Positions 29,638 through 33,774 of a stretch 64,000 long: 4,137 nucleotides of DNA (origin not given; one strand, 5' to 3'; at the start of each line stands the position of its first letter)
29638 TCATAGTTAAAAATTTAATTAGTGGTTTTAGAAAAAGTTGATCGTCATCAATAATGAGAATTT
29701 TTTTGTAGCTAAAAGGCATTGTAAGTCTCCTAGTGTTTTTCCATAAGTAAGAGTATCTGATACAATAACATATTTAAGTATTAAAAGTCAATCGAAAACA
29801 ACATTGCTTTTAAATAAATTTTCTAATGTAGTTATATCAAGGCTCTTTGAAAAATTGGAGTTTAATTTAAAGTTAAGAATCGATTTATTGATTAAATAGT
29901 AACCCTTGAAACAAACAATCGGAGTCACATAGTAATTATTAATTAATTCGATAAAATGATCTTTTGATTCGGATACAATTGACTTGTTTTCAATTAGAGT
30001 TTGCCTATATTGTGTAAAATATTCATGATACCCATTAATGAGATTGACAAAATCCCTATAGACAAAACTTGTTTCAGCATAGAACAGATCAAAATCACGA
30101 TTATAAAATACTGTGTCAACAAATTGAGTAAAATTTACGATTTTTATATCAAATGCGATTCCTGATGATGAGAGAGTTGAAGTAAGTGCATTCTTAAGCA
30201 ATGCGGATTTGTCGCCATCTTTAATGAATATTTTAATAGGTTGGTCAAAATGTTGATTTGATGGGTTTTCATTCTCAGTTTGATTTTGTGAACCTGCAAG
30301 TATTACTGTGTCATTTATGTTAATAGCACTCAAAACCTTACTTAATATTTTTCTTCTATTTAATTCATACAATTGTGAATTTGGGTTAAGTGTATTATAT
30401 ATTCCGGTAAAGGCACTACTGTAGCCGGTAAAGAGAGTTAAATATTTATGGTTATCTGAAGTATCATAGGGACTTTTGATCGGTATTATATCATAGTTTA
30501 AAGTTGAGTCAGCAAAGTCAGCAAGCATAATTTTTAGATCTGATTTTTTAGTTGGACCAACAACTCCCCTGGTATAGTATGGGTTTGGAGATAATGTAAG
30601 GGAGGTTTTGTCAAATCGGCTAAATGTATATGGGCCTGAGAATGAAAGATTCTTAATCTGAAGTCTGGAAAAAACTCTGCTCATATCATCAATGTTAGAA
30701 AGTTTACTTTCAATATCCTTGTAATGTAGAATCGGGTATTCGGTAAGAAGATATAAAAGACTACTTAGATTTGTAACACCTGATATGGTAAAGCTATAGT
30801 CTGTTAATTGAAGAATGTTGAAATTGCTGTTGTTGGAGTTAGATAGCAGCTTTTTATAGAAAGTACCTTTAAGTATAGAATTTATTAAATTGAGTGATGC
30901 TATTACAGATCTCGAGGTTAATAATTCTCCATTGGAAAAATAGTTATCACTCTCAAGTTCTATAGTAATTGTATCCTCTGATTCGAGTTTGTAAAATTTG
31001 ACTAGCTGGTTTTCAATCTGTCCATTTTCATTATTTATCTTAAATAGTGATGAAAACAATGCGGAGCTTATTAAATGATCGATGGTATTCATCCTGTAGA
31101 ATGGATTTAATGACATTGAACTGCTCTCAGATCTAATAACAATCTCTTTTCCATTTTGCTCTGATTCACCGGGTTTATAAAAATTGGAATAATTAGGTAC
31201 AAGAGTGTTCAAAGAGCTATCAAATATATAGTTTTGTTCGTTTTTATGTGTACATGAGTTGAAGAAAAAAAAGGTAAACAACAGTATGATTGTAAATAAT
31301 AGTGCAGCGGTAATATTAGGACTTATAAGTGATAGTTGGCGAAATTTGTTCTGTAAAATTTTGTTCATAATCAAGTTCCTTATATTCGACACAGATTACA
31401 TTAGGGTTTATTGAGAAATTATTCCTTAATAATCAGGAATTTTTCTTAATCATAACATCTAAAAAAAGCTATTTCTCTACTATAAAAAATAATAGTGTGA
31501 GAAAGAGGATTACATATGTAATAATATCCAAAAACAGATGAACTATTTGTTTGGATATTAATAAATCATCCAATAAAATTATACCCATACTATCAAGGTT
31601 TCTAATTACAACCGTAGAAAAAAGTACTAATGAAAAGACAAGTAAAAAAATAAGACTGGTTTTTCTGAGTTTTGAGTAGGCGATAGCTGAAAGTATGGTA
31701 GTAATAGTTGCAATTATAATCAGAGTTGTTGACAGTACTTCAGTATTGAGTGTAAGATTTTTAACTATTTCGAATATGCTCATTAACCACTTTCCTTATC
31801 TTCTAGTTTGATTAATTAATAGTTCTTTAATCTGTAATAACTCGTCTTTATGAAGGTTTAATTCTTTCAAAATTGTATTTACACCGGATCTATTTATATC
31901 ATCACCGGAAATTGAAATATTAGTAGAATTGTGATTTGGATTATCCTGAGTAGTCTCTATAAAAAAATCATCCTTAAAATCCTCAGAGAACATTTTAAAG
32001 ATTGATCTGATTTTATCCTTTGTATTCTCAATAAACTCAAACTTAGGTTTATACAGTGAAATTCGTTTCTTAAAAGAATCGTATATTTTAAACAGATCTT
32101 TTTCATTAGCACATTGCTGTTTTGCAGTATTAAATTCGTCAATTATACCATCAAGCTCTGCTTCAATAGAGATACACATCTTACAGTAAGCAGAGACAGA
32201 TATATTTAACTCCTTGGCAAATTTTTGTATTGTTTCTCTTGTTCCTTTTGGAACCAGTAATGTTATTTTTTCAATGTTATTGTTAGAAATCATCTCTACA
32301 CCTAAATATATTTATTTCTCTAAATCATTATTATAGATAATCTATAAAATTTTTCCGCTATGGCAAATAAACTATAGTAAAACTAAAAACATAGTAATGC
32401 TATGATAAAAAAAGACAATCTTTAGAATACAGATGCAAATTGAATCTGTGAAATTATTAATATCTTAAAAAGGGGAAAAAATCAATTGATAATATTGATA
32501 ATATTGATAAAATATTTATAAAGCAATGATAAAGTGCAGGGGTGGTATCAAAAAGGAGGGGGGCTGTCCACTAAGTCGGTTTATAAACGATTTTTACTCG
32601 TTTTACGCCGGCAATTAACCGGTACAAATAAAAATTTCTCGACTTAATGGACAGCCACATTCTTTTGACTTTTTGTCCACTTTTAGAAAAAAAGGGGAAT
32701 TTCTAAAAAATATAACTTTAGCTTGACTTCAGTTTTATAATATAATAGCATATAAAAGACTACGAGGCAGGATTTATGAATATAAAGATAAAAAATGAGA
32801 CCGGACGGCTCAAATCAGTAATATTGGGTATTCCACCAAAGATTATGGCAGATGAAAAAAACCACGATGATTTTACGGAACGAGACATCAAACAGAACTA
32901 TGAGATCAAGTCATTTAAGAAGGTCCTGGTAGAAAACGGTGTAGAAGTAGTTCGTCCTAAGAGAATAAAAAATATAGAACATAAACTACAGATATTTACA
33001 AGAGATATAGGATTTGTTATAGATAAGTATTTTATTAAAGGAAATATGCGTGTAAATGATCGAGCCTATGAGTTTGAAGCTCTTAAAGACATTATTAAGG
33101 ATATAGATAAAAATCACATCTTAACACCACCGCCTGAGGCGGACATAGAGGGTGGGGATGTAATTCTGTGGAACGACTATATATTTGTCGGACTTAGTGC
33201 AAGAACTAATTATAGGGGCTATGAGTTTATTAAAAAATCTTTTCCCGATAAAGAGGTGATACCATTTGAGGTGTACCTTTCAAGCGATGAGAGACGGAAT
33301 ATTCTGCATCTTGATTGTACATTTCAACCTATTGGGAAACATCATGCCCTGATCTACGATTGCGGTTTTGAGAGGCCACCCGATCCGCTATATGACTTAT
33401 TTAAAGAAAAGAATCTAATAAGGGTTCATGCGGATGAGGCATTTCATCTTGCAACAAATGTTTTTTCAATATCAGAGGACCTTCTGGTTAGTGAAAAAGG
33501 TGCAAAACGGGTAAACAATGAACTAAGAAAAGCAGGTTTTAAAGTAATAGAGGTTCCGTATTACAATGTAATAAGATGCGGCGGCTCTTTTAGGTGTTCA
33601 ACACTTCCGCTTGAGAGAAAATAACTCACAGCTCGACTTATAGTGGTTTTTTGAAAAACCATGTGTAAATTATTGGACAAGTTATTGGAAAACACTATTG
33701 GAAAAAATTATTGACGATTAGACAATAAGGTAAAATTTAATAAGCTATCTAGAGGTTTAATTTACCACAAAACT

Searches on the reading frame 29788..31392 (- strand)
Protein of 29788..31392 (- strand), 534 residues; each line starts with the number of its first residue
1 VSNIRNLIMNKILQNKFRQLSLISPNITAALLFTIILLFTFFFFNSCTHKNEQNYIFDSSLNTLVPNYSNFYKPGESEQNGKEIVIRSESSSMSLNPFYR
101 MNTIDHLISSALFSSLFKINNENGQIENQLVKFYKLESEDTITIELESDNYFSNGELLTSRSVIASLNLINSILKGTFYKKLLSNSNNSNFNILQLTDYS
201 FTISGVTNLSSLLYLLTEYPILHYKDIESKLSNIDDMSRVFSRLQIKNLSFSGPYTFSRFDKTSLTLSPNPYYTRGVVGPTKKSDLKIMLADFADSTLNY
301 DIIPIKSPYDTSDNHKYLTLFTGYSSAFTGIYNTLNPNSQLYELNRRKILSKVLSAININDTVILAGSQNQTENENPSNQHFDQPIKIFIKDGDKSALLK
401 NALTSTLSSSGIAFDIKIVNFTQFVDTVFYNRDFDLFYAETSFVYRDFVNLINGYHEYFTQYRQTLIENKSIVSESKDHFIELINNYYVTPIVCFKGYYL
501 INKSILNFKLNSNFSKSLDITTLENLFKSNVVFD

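Call 9: search_protein_families(library=pfam, proteins=[window:29788-31392:-])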
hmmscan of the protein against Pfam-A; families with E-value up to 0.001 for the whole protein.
window:29788-31392:- (534 aa): 1 family
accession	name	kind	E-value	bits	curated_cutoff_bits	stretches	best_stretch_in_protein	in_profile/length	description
PF00496.27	SBP_bac_5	-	2e-10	40.8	32.4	1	138-275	15-143/368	Bacterial extracellular solute-binding proteins, family 5 Middle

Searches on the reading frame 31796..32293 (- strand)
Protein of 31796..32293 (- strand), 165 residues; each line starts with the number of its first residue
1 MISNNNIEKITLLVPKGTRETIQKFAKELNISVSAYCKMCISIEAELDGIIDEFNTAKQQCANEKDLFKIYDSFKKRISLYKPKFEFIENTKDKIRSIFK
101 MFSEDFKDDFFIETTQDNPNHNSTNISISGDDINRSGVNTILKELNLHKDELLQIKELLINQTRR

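Call 9: search_protein_families(library=pfam, proteins=[window:31796-32293:-])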
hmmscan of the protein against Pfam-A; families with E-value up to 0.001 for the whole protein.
window:31796-32293:- (165 aa): 0 families

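Call 42: search_protein_families(library=ncbifam, proteins=[window:31796-32293:-], max_evalue=1)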
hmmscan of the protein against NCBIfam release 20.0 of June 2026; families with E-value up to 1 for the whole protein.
window:31796-32293:- (165 aa): 4 families
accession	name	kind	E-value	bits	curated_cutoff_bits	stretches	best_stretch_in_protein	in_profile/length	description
NF047399.1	BrnA_antitoxin_add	equivalog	0.069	13.3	60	1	4-42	29-67/70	type II toxin-antitoxin system BrnA family antitoxin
NF041793.1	ORF56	equivalog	0.081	13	50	1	9-37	2-30/39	ORF56 family plasmid copy control protein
NF047453.1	PerABupregLA3781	equivalog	0.084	13.2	160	1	12-71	14-73/100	LA_3781 family PerA/PerB upregulated protein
NF040595.1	HTH_Cbp1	equivalog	0.41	10.6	140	0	2-33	95-124/135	CRISPR DNA repeat-binding protein Cbp1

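Call 50: search_protein_families(library=pfam, proteins=[window:31796-32293:-], max_evalue=1)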
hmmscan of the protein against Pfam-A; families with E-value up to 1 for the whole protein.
window:31796-32293:- (165 aa): 2 families
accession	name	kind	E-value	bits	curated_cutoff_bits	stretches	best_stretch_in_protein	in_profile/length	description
PF01591.24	6PF2K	-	0.0019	18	27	1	19-113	112-202/223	6-phosphofructo-2-kinase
PF02796.21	HTH_7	-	0.21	12.2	23.8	0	3-34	7-36/45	Helix-turn-helix domain of resolvase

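Call 64: find_encoding_contigs(protein=window:31796-32293:-, flank=3000, max_places=10)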
Protein window:31796-32293:- (165 aa): 4 contigs read that carry it; 3 places shown.
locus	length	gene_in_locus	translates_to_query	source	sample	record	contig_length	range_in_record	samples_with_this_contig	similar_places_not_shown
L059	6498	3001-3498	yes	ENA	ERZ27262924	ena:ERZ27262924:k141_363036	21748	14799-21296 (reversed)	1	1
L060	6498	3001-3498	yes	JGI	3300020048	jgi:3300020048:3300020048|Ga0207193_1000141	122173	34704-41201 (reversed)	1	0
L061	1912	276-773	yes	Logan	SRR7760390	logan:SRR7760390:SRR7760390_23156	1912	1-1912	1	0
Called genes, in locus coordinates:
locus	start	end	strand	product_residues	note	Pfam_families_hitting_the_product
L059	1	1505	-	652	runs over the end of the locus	?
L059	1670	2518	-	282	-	PF19420:DDAH_eukar, PF02274:ADI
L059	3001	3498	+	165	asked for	-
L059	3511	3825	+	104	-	-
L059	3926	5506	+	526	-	PF00496:SBP_bac_5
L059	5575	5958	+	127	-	PF00072:Response_reg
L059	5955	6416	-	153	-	PF12773:DZR, PF13240:Zn_Ribbon_1 (weak), PF13248:Zn_ribbon_3 (faint)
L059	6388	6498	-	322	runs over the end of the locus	PF03328:HpcH_HpaI (weak)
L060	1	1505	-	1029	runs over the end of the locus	PF07494:Reg_prop (faint), PF08450:SGL (faint), PF07495:Y_Y_Y, PF07730:HisKA_3, PF02518:HATPase_c (weak)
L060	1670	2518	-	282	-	PF19420:DDAH_eukar, PF02274:ADI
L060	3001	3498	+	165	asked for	-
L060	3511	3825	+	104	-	-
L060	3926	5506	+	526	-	PF00496:SBP_bac_5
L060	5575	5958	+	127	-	PF00072:Response_reg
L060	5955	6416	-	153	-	PF12773:DZR, PF13240:Zn_Ribbon_1 (weak), PF13248:Zn_ribbon_3 (faint)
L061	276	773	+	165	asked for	-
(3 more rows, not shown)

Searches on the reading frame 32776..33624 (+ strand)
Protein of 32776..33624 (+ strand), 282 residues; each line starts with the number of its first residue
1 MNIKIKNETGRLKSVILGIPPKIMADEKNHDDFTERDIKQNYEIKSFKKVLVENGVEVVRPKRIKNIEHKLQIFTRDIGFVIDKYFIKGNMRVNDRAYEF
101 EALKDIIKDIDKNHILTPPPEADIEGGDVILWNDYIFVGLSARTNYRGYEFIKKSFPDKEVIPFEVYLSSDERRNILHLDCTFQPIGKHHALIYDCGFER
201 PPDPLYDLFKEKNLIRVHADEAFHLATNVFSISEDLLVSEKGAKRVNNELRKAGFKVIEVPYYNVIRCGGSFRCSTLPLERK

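Call 9: search_protein_families(library=pfam, proteins=[window:32776-33624:+])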
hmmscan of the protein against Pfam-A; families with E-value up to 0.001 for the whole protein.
window:32776-33624:+ (282 aa): 2 families
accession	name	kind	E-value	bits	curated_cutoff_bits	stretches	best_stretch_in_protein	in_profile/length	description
PF19420.4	DDAH_eukar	-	2e-19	70.4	23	1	43-279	31-290/291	N,N dimethylarginine dimethylhydrolase, eukaryotic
PF02274.22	ADI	-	1.3e-16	61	22.8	2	73-188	125-251/377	Arginine deiminase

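Call 17: find_encoding_contigs(protein=window:32776-33624:+, flank=10000, max_places=10)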
Protein window:32776-33624:+ (282 aa): 4 contigs read that carry it; 3 places shown.
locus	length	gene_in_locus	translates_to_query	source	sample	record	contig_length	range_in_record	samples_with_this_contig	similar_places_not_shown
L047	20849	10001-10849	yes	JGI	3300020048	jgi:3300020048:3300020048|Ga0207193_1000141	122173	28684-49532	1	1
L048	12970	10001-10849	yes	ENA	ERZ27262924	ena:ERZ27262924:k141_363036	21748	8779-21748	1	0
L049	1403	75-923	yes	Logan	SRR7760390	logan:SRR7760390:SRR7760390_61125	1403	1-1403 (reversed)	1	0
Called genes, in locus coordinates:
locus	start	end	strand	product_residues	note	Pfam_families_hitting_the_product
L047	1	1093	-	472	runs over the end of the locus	PF11638:DnaA_N (weak), PF00308:Bac_DnaA, PF08299:Bac_DnaA_C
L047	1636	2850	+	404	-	PF00180:Iso_dh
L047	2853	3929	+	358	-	PF02568:ThiI (faint), PF03054:tRNA_Me_trans, PF20259:tRNA_Me_trans_M, PF20258:tRNA_Me_trans_C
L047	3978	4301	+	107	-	-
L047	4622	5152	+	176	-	-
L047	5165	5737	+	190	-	-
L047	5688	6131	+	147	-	-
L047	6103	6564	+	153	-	PF12773:DZR, PF13240:Zn_Ribbon_1 (weak), PF13248:Zn_ribbon_3 (faint)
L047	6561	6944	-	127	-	PF00072:Response_reg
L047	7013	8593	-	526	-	PF00496:SBP_bac_5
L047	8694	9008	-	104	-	-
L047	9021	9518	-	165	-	-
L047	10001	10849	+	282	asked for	PF19420:DDAH_eukar, PF02274:ADI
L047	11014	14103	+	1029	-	PF07494:Reg_prop (faint), PF08450:SGL (faint), PF07495:Y_Y_Y, PF07730:HisKA_3, PF02518:HATPase_c (weak)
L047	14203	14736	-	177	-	PF07152:YaeQ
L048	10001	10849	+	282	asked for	PF19420:DDAH_eukar, PF02274:ADI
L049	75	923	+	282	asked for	PF19420:DDAH_eukar, PF02274:ADI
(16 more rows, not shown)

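Call 42: search_protein_families(library=ncbifam, proteins=[window:32776-33624:+], max_evalue=1)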
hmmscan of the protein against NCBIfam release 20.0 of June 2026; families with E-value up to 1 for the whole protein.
window:32776-33624:+ (282 aa): 9 families
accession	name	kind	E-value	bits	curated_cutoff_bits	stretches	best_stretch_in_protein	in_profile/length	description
NF052232.1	Arg_dihydro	equivalog_domain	4.8e-14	52.2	450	1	53-277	49-265/266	arginine dihydrolase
NF002381.0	PRK01388.1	subfamily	8.4e-14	51.3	414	2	73-194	157-285/405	arginine deiminase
NF045659.1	DiMArgaseDdahMtb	equivalog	3.7e-13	49.3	300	1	73-278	86-282/283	dimethylargininase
NF052231.1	bifunc_ArgZ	exception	7.8e-13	47.5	1025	1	53-279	51-269/696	bifunctional arginine dihydrolase/ornithine cyclodeaminase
TIGR01078.1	arcA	equivalog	8.6e-13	47.8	489.1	2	74-193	157-284/408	arginine deiminase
NF045660.1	DiMthArgaseDdahStm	equivalog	2.5e-07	30.8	340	1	45-267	34-237/249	dimethylargininase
NF045658.1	DiMArgaseDdah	equivalog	3.3e-07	30.4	450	1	73-277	62-252/254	dimethylargininase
NF006671.0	PRK09219.1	equivalog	0.034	13.6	177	1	75-115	147-186/192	xanthine phosphoribosyltransferase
NF033921.0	por_somb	subfamily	0.074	11.7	100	1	8-59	411-462/485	iron uptake porin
